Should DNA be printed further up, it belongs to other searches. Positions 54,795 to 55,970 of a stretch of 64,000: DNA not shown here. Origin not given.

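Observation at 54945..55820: GT6-family (ABO blood-group-type) glycosyltransferase in an alphaproteobacterium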

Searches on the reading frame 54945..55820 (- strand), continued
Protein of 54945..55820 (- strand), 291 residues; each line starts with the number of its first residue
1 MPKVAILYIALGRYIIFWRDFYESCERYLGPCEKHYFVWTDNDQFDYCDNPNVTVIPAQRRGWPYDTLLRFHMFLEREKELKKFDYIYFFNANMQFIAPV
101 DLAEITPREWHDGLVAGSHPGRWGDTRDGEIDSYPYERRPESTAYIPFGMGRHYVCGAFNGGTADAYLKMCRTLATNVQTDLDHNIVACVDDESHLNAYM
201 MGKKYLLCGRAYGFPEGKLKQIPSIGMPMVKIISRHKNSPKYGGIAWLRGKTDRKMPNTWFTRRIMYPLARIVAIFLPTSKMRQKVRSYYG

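Call 31: find_encoding_contigs(protein=P0032, flank=8000, max_places=1)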
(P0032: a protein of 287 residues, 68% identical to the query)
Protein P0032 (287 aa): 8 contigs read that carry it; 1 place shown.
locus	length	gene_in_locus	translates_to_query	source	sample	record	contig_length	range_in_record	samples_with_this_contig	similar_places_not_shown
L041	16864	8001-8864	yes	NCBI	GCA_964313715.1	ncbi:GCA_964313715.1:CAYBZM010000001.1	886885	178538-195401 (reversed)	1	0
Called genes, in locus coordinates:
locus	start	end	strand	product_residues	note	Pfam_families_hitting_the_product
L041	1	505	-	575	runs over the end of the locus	-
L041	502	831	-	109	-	PF05635:23S_rRNA_IVP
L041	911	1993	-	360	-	-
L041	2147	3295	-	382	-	-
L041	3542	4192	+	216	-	-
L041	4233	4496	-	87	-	-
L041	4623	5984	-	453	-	PF00587:tRNA-synt_2b, PF03129:HGTP_anticodon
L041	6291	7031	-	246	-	PF01027:Bax1-I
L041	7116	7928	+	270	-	PF01790:LGT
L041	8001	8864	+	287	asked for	PF03414:Glyco_transf_6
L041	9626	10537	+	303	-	PF05704:Caps_synth, PF04488:Gly_transf_sug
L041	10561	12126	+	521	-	PF01075:Glyco_transf_9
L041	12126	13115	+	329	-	PF01501:Glyco_transf_8 (faint)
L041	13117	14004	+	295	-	-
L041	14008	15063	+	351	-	PF01757:Acyl_transf_3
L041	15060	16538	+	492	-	PF00294:PfkB, PF01467:CTP_transf_like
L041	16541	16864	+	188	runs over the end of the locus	PF13580:SIS_2, PF01380:SIS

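Call 32: find_encoding_contigs(protein=P0047, flank=8000, max_places=1)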
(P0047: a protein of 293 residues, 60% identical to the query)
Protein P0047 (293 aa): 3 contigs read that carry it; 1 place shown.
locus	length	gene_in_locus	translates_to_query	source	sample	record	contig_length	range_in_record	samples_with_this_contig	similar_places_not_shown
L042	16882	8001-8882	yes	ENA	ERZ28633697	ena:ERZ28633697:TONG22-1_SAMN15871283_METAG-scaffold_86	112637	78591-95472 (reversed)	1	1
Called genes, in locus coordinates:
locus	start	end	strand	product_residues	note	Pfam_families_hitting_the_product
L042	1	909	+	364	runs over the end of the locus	PF03562:MltA, PF06725:3D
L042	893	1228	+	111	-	PF05258:DciA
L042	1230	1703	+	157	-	PF02075:RuvC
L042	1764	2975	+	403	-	PF07690:MFS_1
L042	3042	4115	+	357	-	PF00154:RecA_N, PF08423:Rad51 (weak), PF06745:ATPase (weak), PF01637:ATPase_2 (weak), PF27531:MT3502_N (weak), PF21096:RecA_C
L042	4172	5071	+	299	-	PF05704:Caps_synth, PF04488:Gly_transf_sug (weak)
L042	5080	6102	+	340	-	PF00535:Glycos_transf_2, PF10111:Glyco_tranf_2_2, PF13641:Glyco_tranf_2_3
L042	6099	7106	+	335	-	PF00535:Glycos_transf_2, PF10111:Glyco_tranf_2_2, PF13641:Glyco_tranf_2_3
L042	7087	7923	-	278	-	-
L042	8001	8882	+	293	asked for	PF03414:Glyco_transf_6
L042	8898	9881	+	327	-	PF01501:Glyco_transf_8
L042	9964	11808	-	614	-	PF00009:GTP_EFTU, PF01926:MMR_HSR1 (faint), PF22042:EF-G_D2 (weak), PF03144:GTP_EFTU_D2, PF00679:EFG_C, PF21018:BipA_C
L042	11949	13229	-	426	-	PF02403:Seryl_tRNA_N, PF00587:tRNA-synt_2b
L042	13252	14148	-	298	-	PF00890:FAD_binding_2 (faint), PF01134:GIDA (faint), PF01266:DAO (faint), PF01946:Thi4 (faint), PF07992:Pyr_redox_2, PF12831:FAD_oxidored (weak), PF13738:Pyr_redox_3, PF00070:Pyr_redox, +2 more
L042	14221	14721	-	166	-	PF00226:DnaJ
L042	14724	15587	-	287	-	PF02899:Phage_int_SAM_1, PF00589:Phage_integrase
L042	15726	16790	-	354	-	PF03739:LptF_LptG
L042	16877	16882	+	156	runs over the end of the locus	PF03449:GreA_GreB_N, PF01272:GreA_GreB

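Call 33: find_encoding_contigs(protein=P0059, flank=8000, max_places=1)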
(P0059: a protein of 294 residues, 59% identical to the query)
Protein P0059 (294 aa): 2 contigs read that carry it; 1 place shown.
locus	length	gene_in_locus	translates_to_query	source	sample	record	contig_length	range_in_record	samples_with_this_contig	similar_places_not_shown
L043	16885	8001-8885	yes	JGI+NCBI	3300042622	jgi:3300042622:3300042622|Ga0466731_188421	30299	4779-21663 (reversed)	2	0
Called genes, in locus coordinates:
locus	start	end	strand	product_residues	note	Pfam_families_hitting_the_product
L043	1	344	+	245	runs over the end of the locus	PF00106:adh_short, PF13561:adh_short_C2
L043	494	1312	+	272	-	PF05704:Caps_synth, PF04488:Gly_transf_sug (faint)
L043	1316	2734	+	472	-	-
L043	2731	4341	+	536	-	PF00535:Glycos_transf_2, PF10111:Glyco_tranf_2_2, PF13506:Glyco_transf_21 (faint), PF13641:Glyco_tranf_2_3, PF00535:Glycos_transf_2, PF10111:Glyco_tranf_2_2, PF13641:Glyco_tranf_2_3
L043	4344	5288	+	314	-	PF05704:Caps_synth, PF04488:Gly_transf_sug (weak)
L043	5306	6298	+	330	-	PF05704:Caps_synth, PF04488:Gly_transf_sug (weak)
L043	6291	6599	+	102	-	PF06250:YhcG_C (weak)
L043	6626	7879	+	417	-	PF04577:Glyco_transf_61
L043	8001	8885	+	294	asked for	PF03414:Glyco_transf_6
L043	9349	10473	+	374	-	PF13173:AAA_14, PF13635:DUF4143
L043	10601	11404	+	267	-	PF00535:Glycos_transf_2, PF10111:Glyco_tranf_2_2, PF13641:Glyco_tranf_2_3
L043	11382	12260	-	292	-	PF00535:Glycos_transf_2, PF10111:Glyco_tranf_2_2 (weak)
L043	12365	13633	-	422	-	PF13439:Glyco_transf_4 (weak), PF00534:Glycos_transf_1, PF13692:Glyco_trans_1_4, PF13524:Glyco_trans_1_2 (weak)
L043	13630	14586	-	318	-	-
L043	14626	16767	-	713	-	PF04432:FrhB_FdhB_C, PF04230:PS_pyruv_trans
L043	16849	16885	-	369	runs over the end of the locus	PF01370:Epimerase, PF16363:GDP_Man_Dehyd (faint), PF01370:Epimerase (weak)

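Call 34: find_encoding_contigs(protein=P0084, flank=8000, max_places=1)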
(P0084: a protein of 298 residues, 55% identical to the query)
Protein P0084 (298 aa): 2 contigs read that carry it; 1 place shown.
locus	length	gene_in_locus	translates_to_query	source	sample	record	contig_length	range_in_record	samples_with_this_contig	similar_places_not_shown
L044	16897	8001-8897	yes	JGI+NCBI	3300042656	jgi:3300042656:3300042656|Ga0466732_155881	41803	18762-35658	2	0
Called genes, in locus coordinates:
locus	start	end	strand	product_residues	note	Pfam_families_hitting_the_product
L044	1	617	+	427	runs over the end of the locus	PF05496:RuvB_N, PF13173:AAA_14 (weak), PF14532:Sigma54_activ_2 (weak), PF00004:AAA, PF07728:AAA_5 (weak), PF13238:AAA_18 (weak), PF16193:AAA_assoc_2, PF12002:MgsA_C, +4 more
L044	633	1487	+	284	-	-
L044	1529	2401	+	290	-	PF05704:Caps_synth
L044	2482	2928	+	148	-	-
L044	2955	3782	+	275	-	PF13641:Glyco_tranf_2_3, PF00535:Glycos_transf_2, PF10111:Glyco_tranf_2_2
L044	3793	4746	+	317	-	PF05704:Caps_synth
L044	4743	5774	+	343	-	PF17761:DUF1016_N, PF06250:YhcG_C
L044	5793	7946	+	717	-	PF05704:Caps_synth, PF04488:Gly_transf_sug (faint), PF04577:Glyco_transf_61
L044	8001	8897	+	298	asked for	PF03414:Glyco_transf_6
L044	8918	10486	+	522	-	PF04932:Wzy_C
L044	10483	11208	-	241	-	PF14378:PAP2_3, PF01569:PAP2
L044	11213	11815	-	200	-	PF01569:PAP2 (weak)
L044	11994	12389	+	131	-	PF01920:Prefoldin_2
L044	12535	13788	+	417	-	PF00709:Adenylsucc_synt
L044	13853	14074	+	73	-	PF11387:DUF2795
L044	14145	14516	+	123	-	PF11325:DUF3127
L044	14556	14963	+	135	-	-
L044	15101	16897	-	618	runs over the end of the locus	PF02518:HATPase_c, PF00204:DNA_gyraseB, PF01751:Toprim, PF00986:DNA_gyraseB_C (weak)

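Call 47: predict_structure(alignment_id=A2)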
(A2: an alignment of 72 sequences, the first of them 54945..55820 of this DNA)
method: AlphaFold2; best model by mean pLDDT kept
length: 291 residues; sequences in the alignment: 72
mean_pLDDT: 94.3   pTM: 0.89
mean pLDDT of the five models: 94.3, 93.5, 93.4, 93.0, 92.8
residues with pLDDT >= 90: 232; 70-90: 58; 50-70: 1; < 50: 0
segments of 3 or more residues with pLDDT < 50: none
pLDDT, mean of each block of 10 residues (from residue 1): 97 96 98 98 97 96 87 98 99 98 98 97 89 96 97 94 99 98 95 96 96 94 93 93 90 86 86 93 84 62
secondary structure, 60 per line:
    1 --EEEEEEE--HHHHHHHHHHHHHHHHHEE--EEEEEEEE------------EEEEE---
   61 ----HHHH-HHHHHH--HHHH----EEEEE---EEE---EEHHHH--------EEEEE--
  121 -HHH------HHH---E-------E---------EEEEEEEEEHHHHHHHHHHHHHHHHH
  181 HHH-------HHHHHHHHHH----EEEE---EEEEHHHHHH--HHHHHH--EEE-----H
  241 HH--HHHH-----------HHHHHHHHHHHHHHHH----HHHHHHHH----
elements in order: E3-9 H12-28 E33-40 E53-57 H65-68 H70-75 H78-81 E86-90 E94-96 H102-105 E114-118 E155-163 H164-183 H191-200 E205-208 E212-215 H216-221 H224-229 E232-234 H245-248 H260-275 H280-287

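Call 49: fold_search(model_id=the predicted structure, library=pdb)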
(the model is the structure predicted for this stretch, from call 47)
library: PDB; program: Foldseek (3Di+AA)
matches with E <= 10: 1455; with E <= 0.001: 471
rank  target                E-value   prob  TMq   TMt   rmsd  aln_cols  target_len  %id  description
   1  4cj8_E                1.7e-28  1.00  0.78  0.91   2.0       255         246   38  monoclinic crystal form of Bogt6a E192Q in complex with UDP-GalNAc, UDP and GalNAc (released 2014-02-05)
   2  4cj8_M                4.3e-28  1.00  0.76  0.90   2.2       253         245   38  monoclinic crystal form of Bogt6a E192Q in complex with UDP-GalNAc, UDP and GalNAc (released 2014-02-05)
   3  4cj8_H                5.7e-27  1.00  0.77  0.90   2.1       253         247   38  monoclinic crystal form of Bogt6a E192Q in complex with UDP-GalNAc, UDP and GalNAc (released 2014-02-05)
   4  4cj8_N                1.6e-26  1.00  0.76  0.90   2.2       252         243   38  monoclinic crystal form of Bogt6a E192Q in complex with UDP-GalNAc, UDP and GalNAc (released 2014-02-05)
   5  4cjc_A                2.7e-26  1.00  0.74  0.89   2.2       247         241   38  orthorhombic crystal form of Bogt6a E192Q in complex with UDP-GalNAc, UDP, GalNAc (released 2014-02-05)
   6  4ayj_B                3.1e-26  1.00  0.72  0.89   2.5       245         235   38  Molecular structure of a metal-independent bacterial glycosyltransferase that catalyzes the synthesis of histo-blood g (released 2012-12-19)
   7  4cjb_D                4.0e-26  1.00  0.73  0.90   2.2       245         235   38  orthorhombic crystal form of Bogt6a E192Q in complex with GalNAc (released 2014-02-05)
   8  4cjb_C                5.5e-26  1.00  0.74  0.91   2.2       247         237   38  orthorhombic crystal form of Bogt6a E192Q in complex with GalNAc (released 2014-02-05)
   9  4cj8_A                6.2e-26  1.00  0.74  0.90   2.1       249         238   38  monoclinic crystal form of Bogt6a E192Q in complex with UDP-GalNAc, UDP and GalNAc (released 2014-02-05)
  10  4cj8_D                1.0e-25  1.00  0.74  0.90   2.3       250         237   37  monoclinic crystal form of Bogt6a E192Q in complex with UDP-GalNAc, UDP and GalNAc (released 2014-02-05)
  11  4cjc_B                1.1e-25  1.00  0.73  0.89   2.3       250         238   38  orthorhombic crystal form of Bogt6a E192Q in complex with UDP-GalNAc, UDP, GalNAc (released 2014-02-05)
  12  4ayj_D                1.8e-25  1.00  0.73  0.89   2.1       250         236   38  Molecular structure of a metal-independent bacterial glycosyltransferase that catalyzes the synthesis of histo-blood g (released 2012-12-19)
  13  4cj8_I                1.8e-25  1.00  0.73  0.89   2.4       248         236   38  monoclinic crystal form of Bogt6a E192Q in complex with UDP-GalNAc, UDP and GalNAc (released 2014-02-05)
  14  4cj8_O                6.0e-25  1.00  0.74  0.89   2.3       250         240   38  monoclinic crystal form of Bogt6a E192Q in complex with UDP-GalNAc, UDP and GalNAc (released 2014-02-05)
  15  4ayj_C                1.1e-24  1.00  0.73  0.91   2.0       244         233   38  Molecular structure of a metal-independent bacterial glycosyltransferase that catalyzes the synthesis of histo-blood g (released 2012-12-19)
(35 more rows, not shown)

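Call 57: search_protein_families(library=pfam, proteins=[L007:12611-14338:-, L007:10917-11726:+], max_evalue=0.01)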
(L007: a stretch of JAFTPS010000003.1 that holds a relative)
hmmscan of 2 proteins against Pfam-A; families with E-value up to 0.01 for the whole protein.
L007:12611-14338:- (575 aa): 2 families
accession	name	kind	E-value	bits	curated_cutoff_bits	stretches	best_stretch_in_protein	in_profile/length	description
PF14305.11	ATPgrasp_TupA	-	4.6e-27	95.5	25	1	331-563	14-241/241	TupA-like ATPgrasp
PF04765.19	TOD1_MUCI70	-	6.4e-16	59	21.4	1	39-197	121-289/314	TOD1/MUCI70, glycosyltransferase-like domain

L007:10917-11726:+ (269 aa): 1 family
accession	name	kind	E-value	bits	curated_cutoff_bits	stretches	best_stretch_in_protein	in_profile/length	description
PF01636.29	APH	-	1.4e-11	45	23.2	1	32-206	10-199/239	Phosphotransferase enzyme family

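Call 67: find_related_loci(query=A1, collection=viral_contigs, flank=5000)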
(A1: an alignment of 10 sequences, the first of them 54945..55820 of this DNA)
Query A1 (291 aa) in viral_contigs; peptide patterns used: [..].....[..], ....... (x = any residue, [..] = any of these).
159 stretches matched a pattern; 4 encode a relative of the query (tblastn E <= 1e-3); 4 distinct loci.
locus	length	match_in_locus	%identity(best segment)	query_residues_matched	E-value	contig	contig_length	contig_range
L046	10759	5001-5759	37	3-256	3e-45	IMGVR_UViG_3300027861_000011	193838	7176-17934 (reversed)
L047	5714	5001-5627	35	4-218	2e-35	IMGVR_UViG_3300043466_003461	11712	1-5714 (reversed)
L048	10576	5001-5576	37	3-201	4e-35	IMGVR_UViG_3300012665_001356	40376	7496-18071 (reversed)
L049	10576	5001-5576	33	3-201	1e-27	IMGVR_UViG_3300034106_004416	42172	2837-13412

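Call 68: search_dna_similar(query=window:54945-55820:-, collection=phages, mode=protein, max_rows=15)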
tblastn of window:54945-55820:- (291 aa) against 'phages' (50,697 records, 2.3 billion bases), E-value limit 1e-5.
Records with a match: 72; places in all: 72; records where one place covers at least 80% of the query: 7.
Best place of each record, by identity: <60% 72.
By first word of the organism name: Synechococcus 61; Prochlorococcus 4; Marine 3; Bacteriophage 2; uncultured 2.
By host as written in the record: - 53; Synechococcus sp. 6; Parasynechococcus marenigrum WH 8102 3; Synechoccus sp. 2; Synechococcus str. WH8109 2; Prochlorococcus sp. NATL1A 2; Synechococcus sp. WH 7803 2; Prochlorococcus marinus NATL2A 1; and 1 more.
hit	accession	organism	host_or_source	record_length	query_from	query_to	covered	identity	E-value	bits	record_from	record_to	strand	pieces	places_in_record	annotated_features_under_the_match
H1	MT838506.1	Bacteriophage sp.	human fecal samples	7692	1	217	75%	44.5%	1e-52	190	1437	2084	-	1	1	record has no annotation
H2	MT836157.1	Bacteriophage sp.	human fecal samples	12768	1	197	68%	38.2%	2e-33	135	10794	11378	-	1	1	record has no annotation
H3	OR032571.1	Synechococcus phage DSL-LC02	Synechococcus sp.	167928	3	249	85%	29.2%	1e-15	83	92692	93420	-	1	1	glucosyltransferase (x2)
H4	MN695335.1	Synechococcus phage B23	Synechoccus sp.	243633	3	216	74%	33.3%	2e-21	100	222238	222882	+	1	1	hypothetical protein | glycosyltransferase family 11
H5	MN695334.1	Synechococcus phage B3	Synechoccus sp.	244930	3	216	74%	33.3%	2e-21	100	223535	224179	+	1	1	hypothetical protein | glycosyltransferase family 11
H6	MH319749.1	Marine virus AG-345-F15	single cell amplified by WGA-X; seawater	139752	3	238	81%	30.1%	3e-21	99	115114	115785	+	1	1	record has no annotation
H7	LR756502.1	uncultured phage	metagenomic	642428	3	217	74%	32.6%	3e-24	108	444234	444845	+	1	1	record has no annotation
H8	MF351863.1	Synechococcus phage Bellamy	Synechococcus str. WH8109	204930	3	216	74%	32.6%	2e-20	97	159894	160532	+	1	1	202: glycosyltransferase | 201: glycosyltransferase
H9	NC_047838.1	Synechococcus phage Bellamy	Synechococcus str. WH8109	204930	3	216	74%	32.6%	2e-20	97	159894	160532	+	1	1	202: glycosyltransferase | 201: glycosyltransferase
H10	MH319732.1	Marine virus AG-345-E02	single cell amplified by WGA-X; seawater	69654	3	239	81%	29.2%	1e-23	106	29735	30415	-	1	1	record has no annotation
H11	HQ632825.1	Prochlorococcus phage P-SSM5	Prochlorococcus marinus NATL2A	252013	3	239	81%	28.3%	1e-22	103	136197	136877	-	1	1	glycosyltransferase | hypothetical protein (x2)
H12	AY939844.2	Prochlorococcus phage P-SSM2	Prochlorococcus sp. NATL1A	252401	3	239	81%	28.3%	1e-22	103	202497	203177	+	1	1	glycosyltransferase family 6 | hypothetical protein (x2)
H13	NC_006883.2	Prochlorococcus phage P-SSM2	Prochlorococcus sp. NATL1A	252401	3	239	81%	28.3%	1e-22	103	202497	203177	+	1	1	glycosyltransferase | hypothetical protein | methyltransferase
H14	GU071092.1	Prochlorococcus phage P-SSM2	-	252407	3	239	81%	28.3%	1e-22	103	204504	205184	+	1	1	glycosyltransferase family 6 | conserved hypothetical protein (x2)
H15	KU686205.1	Synechococcus phage S-CAM9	Synechococcus sp.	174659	3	216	74%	30.8%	7e-18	89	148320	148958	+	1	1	glycosyltransferase family 6 | putative glycosyl transferase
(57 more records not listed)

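Call 69: search_dna_similar(query=window:54945-55820:-, collection=plasmids, mode=protein, max_rows=15)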
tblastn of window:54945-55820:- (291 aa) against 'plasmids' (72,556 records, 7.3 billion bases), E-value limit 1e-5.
Records with a match: 2; places in all: 2; records where one place covers at least 80% of the query: 2.
Best place of each record, by identity: <60% 2.
By first word of the organism name: Phocaeicola 1; Prevotella 1.
By predicted mobility (MOB-suite, as given by PLSDB): non-mobilizable 2.
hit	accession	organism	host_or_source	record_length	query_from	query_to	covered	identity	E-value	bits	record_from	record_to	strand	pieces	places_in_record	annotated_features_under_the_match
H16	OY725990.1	Phocaeicola massiliensis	-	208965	3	267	91%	38.7%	2e-47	176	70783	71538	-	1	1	record has no annotation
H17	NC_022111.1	Prevotella sp. oral taxon 299 str. F0039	Homo sapiens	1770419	3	265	90%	38.0%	1e-43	166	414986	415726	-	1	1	none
